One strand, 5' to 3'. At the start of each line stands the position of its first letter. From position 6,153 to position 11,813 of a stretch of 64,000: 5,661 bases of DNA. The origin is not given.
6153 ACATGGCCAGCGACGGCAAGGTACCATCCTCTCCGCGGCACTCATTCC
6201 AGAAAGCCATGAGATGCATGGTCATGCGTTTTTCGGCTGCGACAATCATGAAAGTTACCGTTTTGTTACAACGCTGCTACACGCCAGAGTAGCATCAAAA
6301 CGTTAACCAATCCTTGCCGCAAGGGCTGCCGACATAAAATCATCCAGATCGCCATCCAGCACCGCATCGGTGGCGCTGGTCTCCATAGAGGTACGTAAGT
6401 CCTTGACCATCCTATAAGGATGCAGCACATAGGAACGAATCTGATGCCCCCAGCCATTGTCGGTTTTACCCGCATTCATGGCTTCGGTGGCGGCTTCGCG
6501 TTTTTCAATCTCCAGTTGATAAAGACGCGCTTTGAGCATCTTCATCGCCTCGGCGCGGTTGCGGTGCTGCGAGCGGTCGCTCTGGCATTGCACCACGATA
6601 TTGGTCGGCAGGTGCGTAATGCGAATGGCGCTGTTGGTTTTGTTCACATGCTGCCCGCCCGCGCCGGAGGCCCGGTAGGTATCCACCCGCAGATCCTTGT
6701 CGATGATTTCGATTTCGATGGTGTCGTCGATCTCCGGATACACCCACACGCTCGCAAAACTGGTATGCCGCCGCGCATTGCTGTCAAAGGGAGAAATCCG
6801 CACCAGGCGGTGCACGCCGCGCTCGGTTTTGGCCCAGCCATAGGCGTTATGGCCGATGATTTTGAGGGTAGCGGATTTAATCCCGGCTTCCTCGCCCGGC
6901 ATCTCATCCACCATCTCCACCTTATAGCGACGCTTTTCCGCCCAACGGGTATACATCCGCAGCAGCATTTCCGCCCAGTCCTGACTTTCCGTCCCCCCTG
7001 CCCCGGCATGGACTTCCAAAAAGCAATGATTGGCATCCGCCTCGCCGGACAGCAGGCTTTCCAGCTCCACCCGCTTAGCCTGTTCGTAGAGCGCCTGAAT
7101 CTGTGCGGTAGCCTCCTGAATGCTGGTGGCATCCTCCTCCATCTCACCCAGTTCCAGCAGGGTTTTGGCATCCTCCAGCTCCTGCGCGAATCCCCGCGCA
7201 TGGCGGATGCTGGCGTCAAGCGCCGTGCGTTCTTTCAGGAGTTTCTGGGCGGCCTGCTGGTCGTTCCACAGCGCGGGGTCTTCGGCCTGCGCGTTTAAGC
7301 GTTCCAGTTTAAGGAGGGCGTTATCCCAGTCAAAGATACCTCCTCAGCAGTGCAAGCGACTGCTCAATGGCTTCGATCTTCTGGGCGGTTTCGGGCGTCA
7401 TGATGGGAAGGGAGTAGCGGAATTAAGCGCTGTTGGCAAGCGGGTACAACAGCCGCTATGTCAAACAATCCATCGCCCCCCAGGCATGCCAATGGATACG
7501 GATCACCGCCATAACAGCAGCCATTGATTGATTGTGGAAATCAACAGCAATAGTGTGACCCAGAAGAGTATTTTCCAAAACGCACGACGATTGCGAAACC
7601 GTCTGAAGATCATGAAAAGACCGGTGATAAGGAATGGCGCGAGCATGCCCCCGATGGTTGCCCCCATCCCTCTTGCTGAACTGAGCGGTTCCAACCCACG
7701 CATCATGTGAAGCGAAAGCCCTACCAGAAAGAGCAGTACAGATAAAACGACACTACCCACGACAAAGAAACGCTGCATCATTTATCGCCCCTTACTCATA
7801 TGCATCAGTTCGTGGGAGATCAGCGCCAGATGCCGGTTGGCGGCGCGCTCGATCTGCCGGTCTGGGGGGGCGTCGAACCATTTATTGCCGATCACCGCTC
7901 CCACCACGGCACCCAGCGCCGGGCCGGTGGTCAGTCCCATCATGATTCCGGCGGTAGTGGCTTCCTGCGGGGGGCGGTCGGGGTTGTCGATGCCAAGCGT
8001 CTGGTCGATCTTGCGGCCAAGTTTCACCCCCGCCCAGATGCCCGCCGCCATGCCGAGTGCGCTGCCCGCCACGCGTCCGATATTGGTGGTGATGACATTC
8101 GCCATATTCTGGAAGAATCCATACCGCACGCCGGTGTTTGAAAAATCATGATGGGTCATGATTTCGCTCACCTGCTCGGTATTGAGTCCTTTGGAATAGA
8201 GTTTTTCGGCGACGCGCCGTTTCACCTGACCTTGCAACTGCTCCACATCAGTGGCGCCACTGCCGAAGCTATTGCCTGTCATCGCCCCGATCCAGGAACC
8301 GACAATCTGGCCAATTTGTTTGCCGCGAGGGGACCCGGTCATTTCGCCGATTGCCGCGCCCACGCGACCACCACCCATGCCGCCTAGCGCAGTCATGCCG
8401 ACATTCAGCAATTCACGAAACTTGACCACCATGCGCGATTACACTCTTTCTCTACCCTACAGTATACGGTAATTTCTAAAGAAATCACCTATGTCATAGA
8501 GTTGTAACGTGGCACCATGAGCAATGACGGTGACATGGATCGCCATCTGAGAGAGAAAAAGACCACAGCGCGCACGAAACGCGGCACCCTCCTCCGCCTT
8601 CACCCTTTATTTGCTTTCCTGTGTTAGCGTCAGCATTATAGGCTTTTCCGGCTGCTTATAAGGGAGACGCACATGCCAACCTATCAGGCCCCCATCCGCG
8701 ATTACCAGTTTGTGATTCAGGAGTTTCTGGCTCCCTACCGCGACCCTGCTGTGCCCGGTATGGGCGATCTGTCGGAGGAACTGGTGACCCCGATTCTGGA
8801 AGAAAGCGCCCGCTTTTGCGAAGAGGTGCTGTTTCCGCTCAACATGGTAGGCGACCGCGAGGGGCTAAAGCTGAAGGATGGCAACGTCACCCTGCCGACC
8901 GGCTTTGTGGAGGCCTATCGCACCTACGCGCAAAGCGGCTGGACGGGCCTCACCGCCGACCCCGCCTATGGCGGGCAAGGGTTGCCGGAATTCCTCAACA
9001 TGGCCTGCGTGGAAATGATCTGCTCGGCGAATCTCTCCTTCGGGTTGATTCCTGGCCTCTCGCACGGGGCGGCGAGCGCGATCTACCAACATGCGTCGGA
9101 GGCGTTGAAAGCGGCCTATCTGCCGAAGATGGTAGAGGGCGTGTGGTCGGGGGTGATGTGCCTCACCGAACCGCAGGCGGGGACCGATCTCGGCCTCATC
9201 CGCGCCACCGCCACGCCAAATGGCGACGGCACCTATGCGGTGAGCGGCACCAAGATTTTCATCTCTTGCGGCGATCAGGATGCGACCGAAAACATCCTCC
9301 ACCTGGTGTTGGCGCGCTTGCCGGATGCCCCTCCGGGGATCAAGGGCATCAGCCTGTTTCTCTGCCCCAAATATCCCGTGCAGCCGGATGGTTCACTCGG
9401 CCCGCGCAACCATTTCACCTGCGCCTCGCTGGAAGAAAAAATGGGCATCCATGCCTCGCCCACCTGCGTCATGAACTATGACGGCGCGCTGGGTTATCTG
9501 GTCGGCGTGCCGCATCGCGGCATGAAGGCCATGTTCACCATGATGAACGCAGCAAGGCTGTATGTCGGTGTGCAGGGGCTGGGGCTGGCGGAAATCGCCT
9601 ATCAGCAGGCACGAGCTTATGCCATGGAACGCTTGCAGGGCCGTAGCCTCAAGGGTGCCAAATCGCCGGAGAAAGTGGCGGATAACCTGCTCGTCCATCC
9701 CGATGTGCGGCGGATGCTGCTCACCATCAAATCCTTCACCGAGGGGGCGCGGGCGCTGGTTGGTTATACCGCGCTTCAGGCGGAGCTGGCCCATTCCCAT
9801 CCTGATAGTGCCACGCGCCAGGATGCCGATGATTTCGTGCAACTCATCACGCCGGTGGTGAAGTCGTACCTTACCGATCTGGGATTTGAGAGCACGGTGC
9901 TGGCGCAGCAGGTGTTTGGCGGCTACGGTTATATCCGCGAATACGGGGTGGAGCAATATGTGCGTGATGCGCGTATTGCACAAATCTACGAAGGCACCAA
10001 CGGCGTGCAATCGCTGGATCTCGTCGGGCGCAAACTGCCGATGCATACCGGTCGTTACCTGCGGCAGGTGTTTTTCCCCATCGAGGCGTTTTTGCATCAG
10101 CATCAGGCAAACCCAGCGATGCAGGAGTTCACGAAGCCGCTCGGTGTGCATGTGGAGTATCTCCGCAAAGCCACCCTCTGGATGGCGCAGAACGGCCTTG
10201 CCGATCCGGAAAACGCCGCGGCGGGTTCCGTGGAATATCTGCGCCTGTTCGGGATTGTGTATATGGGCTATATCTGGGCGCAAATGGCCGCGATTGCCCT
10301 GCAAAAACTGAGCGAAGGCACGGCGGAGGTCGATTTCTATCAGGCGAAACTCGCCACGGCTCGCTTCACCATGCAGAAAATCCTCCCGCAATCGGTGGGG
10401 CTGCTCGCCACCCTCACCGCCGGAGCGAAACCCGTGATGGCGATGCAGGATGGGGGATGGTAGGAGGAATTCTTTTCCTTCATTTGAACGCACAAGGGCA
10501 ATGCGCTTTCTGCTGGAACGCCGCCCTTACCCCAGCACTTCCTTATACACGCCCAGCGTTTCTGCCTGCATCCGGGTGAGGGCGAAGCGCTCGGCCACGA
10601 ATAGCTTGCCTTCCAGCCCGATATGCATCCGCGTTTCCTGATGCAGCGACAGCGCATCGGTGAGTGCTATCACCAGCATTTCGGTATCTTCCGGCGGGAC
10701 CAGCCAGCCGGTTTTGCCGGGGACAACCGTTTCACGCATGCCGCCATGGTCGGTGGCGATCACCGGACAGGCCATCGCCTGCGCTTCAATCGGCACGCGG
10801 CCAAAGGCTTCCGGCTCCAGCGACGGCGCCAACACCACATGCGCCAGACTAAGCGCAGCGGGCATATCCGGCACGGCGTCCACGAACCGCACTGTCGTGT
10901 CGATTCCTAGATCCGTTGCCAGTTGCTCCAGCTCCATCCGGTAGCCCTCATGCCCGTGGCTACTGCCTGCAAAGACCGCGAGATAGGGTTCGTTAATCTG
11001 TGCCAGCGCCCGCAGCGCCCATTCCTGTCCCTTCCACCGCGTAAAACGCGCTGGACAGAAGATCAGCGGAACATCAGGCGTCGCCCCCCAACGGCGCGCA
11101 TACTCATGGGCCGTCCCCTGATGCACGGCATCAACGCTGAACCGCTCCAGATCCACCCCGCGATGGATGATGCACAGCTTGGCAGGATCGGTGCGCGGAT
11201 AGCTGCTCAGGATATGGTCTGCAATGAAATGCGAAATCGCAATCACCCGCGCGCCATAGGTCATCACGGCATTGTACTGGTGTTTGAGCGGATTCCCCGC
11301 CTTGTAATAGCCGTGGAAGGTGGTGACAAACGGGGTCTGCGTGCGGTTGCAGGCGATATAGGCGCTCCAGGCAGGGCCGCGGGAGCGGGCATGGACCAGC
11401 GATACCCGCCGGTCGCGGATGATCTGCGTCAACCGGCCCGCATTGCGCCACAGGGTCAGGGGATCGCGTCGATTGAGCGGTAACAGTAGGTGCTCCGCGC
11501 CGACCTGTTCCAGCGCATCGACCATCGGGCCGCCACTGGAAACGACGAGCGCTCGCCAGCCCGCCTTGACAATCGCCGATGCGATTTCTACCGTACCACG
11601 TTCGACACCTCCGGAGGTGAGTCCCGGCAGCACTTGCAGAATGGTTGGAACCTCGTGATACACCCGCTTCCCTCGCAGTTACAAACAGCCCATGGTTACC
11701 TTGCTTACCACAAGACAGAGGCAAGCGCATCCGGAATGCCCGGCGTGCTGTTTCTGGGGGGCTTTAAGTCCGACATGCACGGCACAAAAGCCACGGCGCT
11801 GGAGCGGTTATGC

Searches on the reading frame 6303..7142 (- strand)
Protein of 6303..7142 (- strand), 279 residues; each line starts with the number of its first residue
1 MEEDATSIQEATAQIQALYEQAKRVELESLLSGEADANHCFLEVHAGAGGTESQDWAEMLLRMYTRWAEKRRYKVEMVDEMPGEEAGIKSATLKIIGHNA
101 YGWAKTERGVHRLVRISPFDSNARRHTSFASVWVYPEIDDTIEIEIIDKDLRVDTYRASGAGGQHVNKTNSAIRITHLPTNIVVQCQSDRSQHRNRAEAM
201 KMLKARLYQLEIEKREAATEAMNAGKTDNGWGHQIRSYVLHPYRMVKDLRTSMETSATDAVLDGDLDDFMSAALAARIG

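Call 64: search_protein_families(library=pfam, proteins=[window:6303-7142:-], max_evalue=0.00001)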
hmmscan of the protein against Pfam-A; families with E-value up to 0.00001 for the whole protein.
window:6303-7142:- (279 aa): 2 families
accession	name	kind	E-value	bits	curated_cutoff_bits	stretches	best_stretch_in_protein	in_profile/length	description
PF03462.23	PCRF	-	1.1e-47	162.8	24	1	3-132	61-194/194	PCRF domain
PF00472.26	RF-1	-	1.7e-43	147.7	35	1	141-250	2-116/116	RF-1 domain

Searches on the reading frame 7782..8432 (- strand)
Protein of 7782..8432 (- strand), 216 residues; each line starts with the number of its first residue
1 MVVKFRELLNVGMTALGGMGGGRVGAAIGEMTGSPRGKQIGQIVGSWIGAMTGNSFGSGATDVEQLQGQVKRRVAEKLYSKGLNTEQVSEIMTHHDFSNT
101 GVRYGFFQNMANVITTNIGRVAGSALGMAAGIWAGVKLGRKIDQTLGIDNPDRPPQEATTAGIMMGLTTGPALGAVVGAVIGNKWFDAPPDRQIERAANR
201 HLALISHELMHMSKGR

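Call 64: search_protein_families(library=pfam, proteins=[window:7782-8432:-], max_evalue=0.00001)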
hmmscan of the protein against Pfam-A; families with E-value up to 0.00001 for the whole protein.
window:7782-8432:- (216 aa): 2 families
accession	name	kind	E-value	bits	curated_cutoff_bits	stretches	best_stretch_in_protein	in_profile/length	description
PF05433.20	Rick_17kDa_Anti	-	1.6e-07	31.5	24.2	0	16-55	1-41/43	Glycine zipper 2TM domain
PF13488.11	Gly-zipper_Omp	-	3.5e-07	30.5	25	0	17-59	2-41/46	Glycine zipper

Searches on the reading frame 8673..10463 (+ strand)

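Call 64: search_protein_families(library=pfam, proteins=[window:8673-10463:+], max_evalue=0.00001)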
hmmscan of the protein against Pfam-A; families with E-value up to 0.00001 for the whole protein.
window:8673-10463:+ (596 aa): 5 families
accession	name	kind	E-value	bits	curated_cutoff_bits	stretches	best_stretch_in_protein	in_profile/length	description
PF12806.12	Acyl-CoA_dh_C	-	3e-33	115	30.3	1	470-592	5-124/124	Acetyl-CoA dehydrogenase C-terminal like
PF00441.29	Acyl-CoA_dh_1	-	6.2e-20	72.3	22.4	1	282-449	2-144/150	Acyl-CoA dehydrogenase, C-terminal domain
PF02771.21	Acyl-CoA_dh_N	-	9.8e-13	48.9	22.9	1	79-156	34-112/113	Acyl-CoA dehydrogenase, N-terminal domain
PF02770.24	Acyl-CoA_dh_M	-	1.3e-09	38.6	33.3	1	162-270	2-95/97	Acyl-CoA dehydrogenase, middle domain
PF08028.16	Acyl-CoA_dh_2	-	1.9e-06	28.6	22.7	1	298-443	3-133/134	Acyl-CoA dehydrogenase, C-terminal domain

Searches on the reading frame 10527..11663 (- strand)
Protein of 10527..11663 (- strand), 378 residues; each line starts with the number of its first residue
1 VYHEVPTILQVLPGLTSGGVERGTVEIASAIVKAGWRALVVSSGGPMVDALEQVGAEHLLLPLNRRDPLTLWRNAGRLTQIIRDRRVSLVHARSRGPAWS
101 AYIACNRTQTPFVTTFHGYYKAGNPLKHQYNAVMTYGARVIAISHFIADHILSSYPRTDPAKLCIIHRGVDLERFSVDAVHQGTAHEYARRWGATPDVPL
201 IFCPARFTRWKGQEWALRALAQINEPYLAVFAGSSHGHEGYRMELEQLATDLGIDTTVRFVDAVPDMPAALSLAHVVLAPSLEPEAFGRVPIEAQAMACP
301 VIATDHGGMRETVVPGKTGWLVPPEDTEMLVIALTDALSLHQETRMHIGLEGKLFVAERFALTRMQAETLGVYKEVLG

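Call 64: search_protein_families(library=pfam, proteins=[window:10527-11663:-], max_evalue=0.00001)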
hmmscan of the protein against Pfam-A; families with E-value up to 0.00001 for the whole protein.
window:10527-11663:- (378 aa): 6 families
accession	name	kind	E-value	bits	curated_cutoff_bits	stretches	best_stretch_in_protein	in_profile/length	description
PF00534.26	Glycos_transf_1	-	8.7e-30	103.9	26.4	1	191-349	8-166/172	Glycosyl transferases group 1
PF13439.12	Glyco_transf_4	-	5.6e-28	98.5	28.5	1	18-174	2-170/170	Glycosyltransferase Family 4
PF13692.12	Glyco_trans_1_4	-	2.6e-27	96.2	27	1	199-338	2-140/142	Glycosyl transferases group 1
PF13579.12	Glyco_trans_4_4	-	1.2e-14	55.4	29.7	1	18-169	1-158/158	Glycosyl transferase 4-like domain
PF13477.12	Glyco_trans_4_2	-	1.4e-06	29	23.4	1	24-139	13-133/139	Glycosyl transferase 4-like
PF20706.3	GT4-conflict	-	6.3e-06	25.9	26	1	197-335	196-337/385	Family 4 Glycosyltransferase in conflict systems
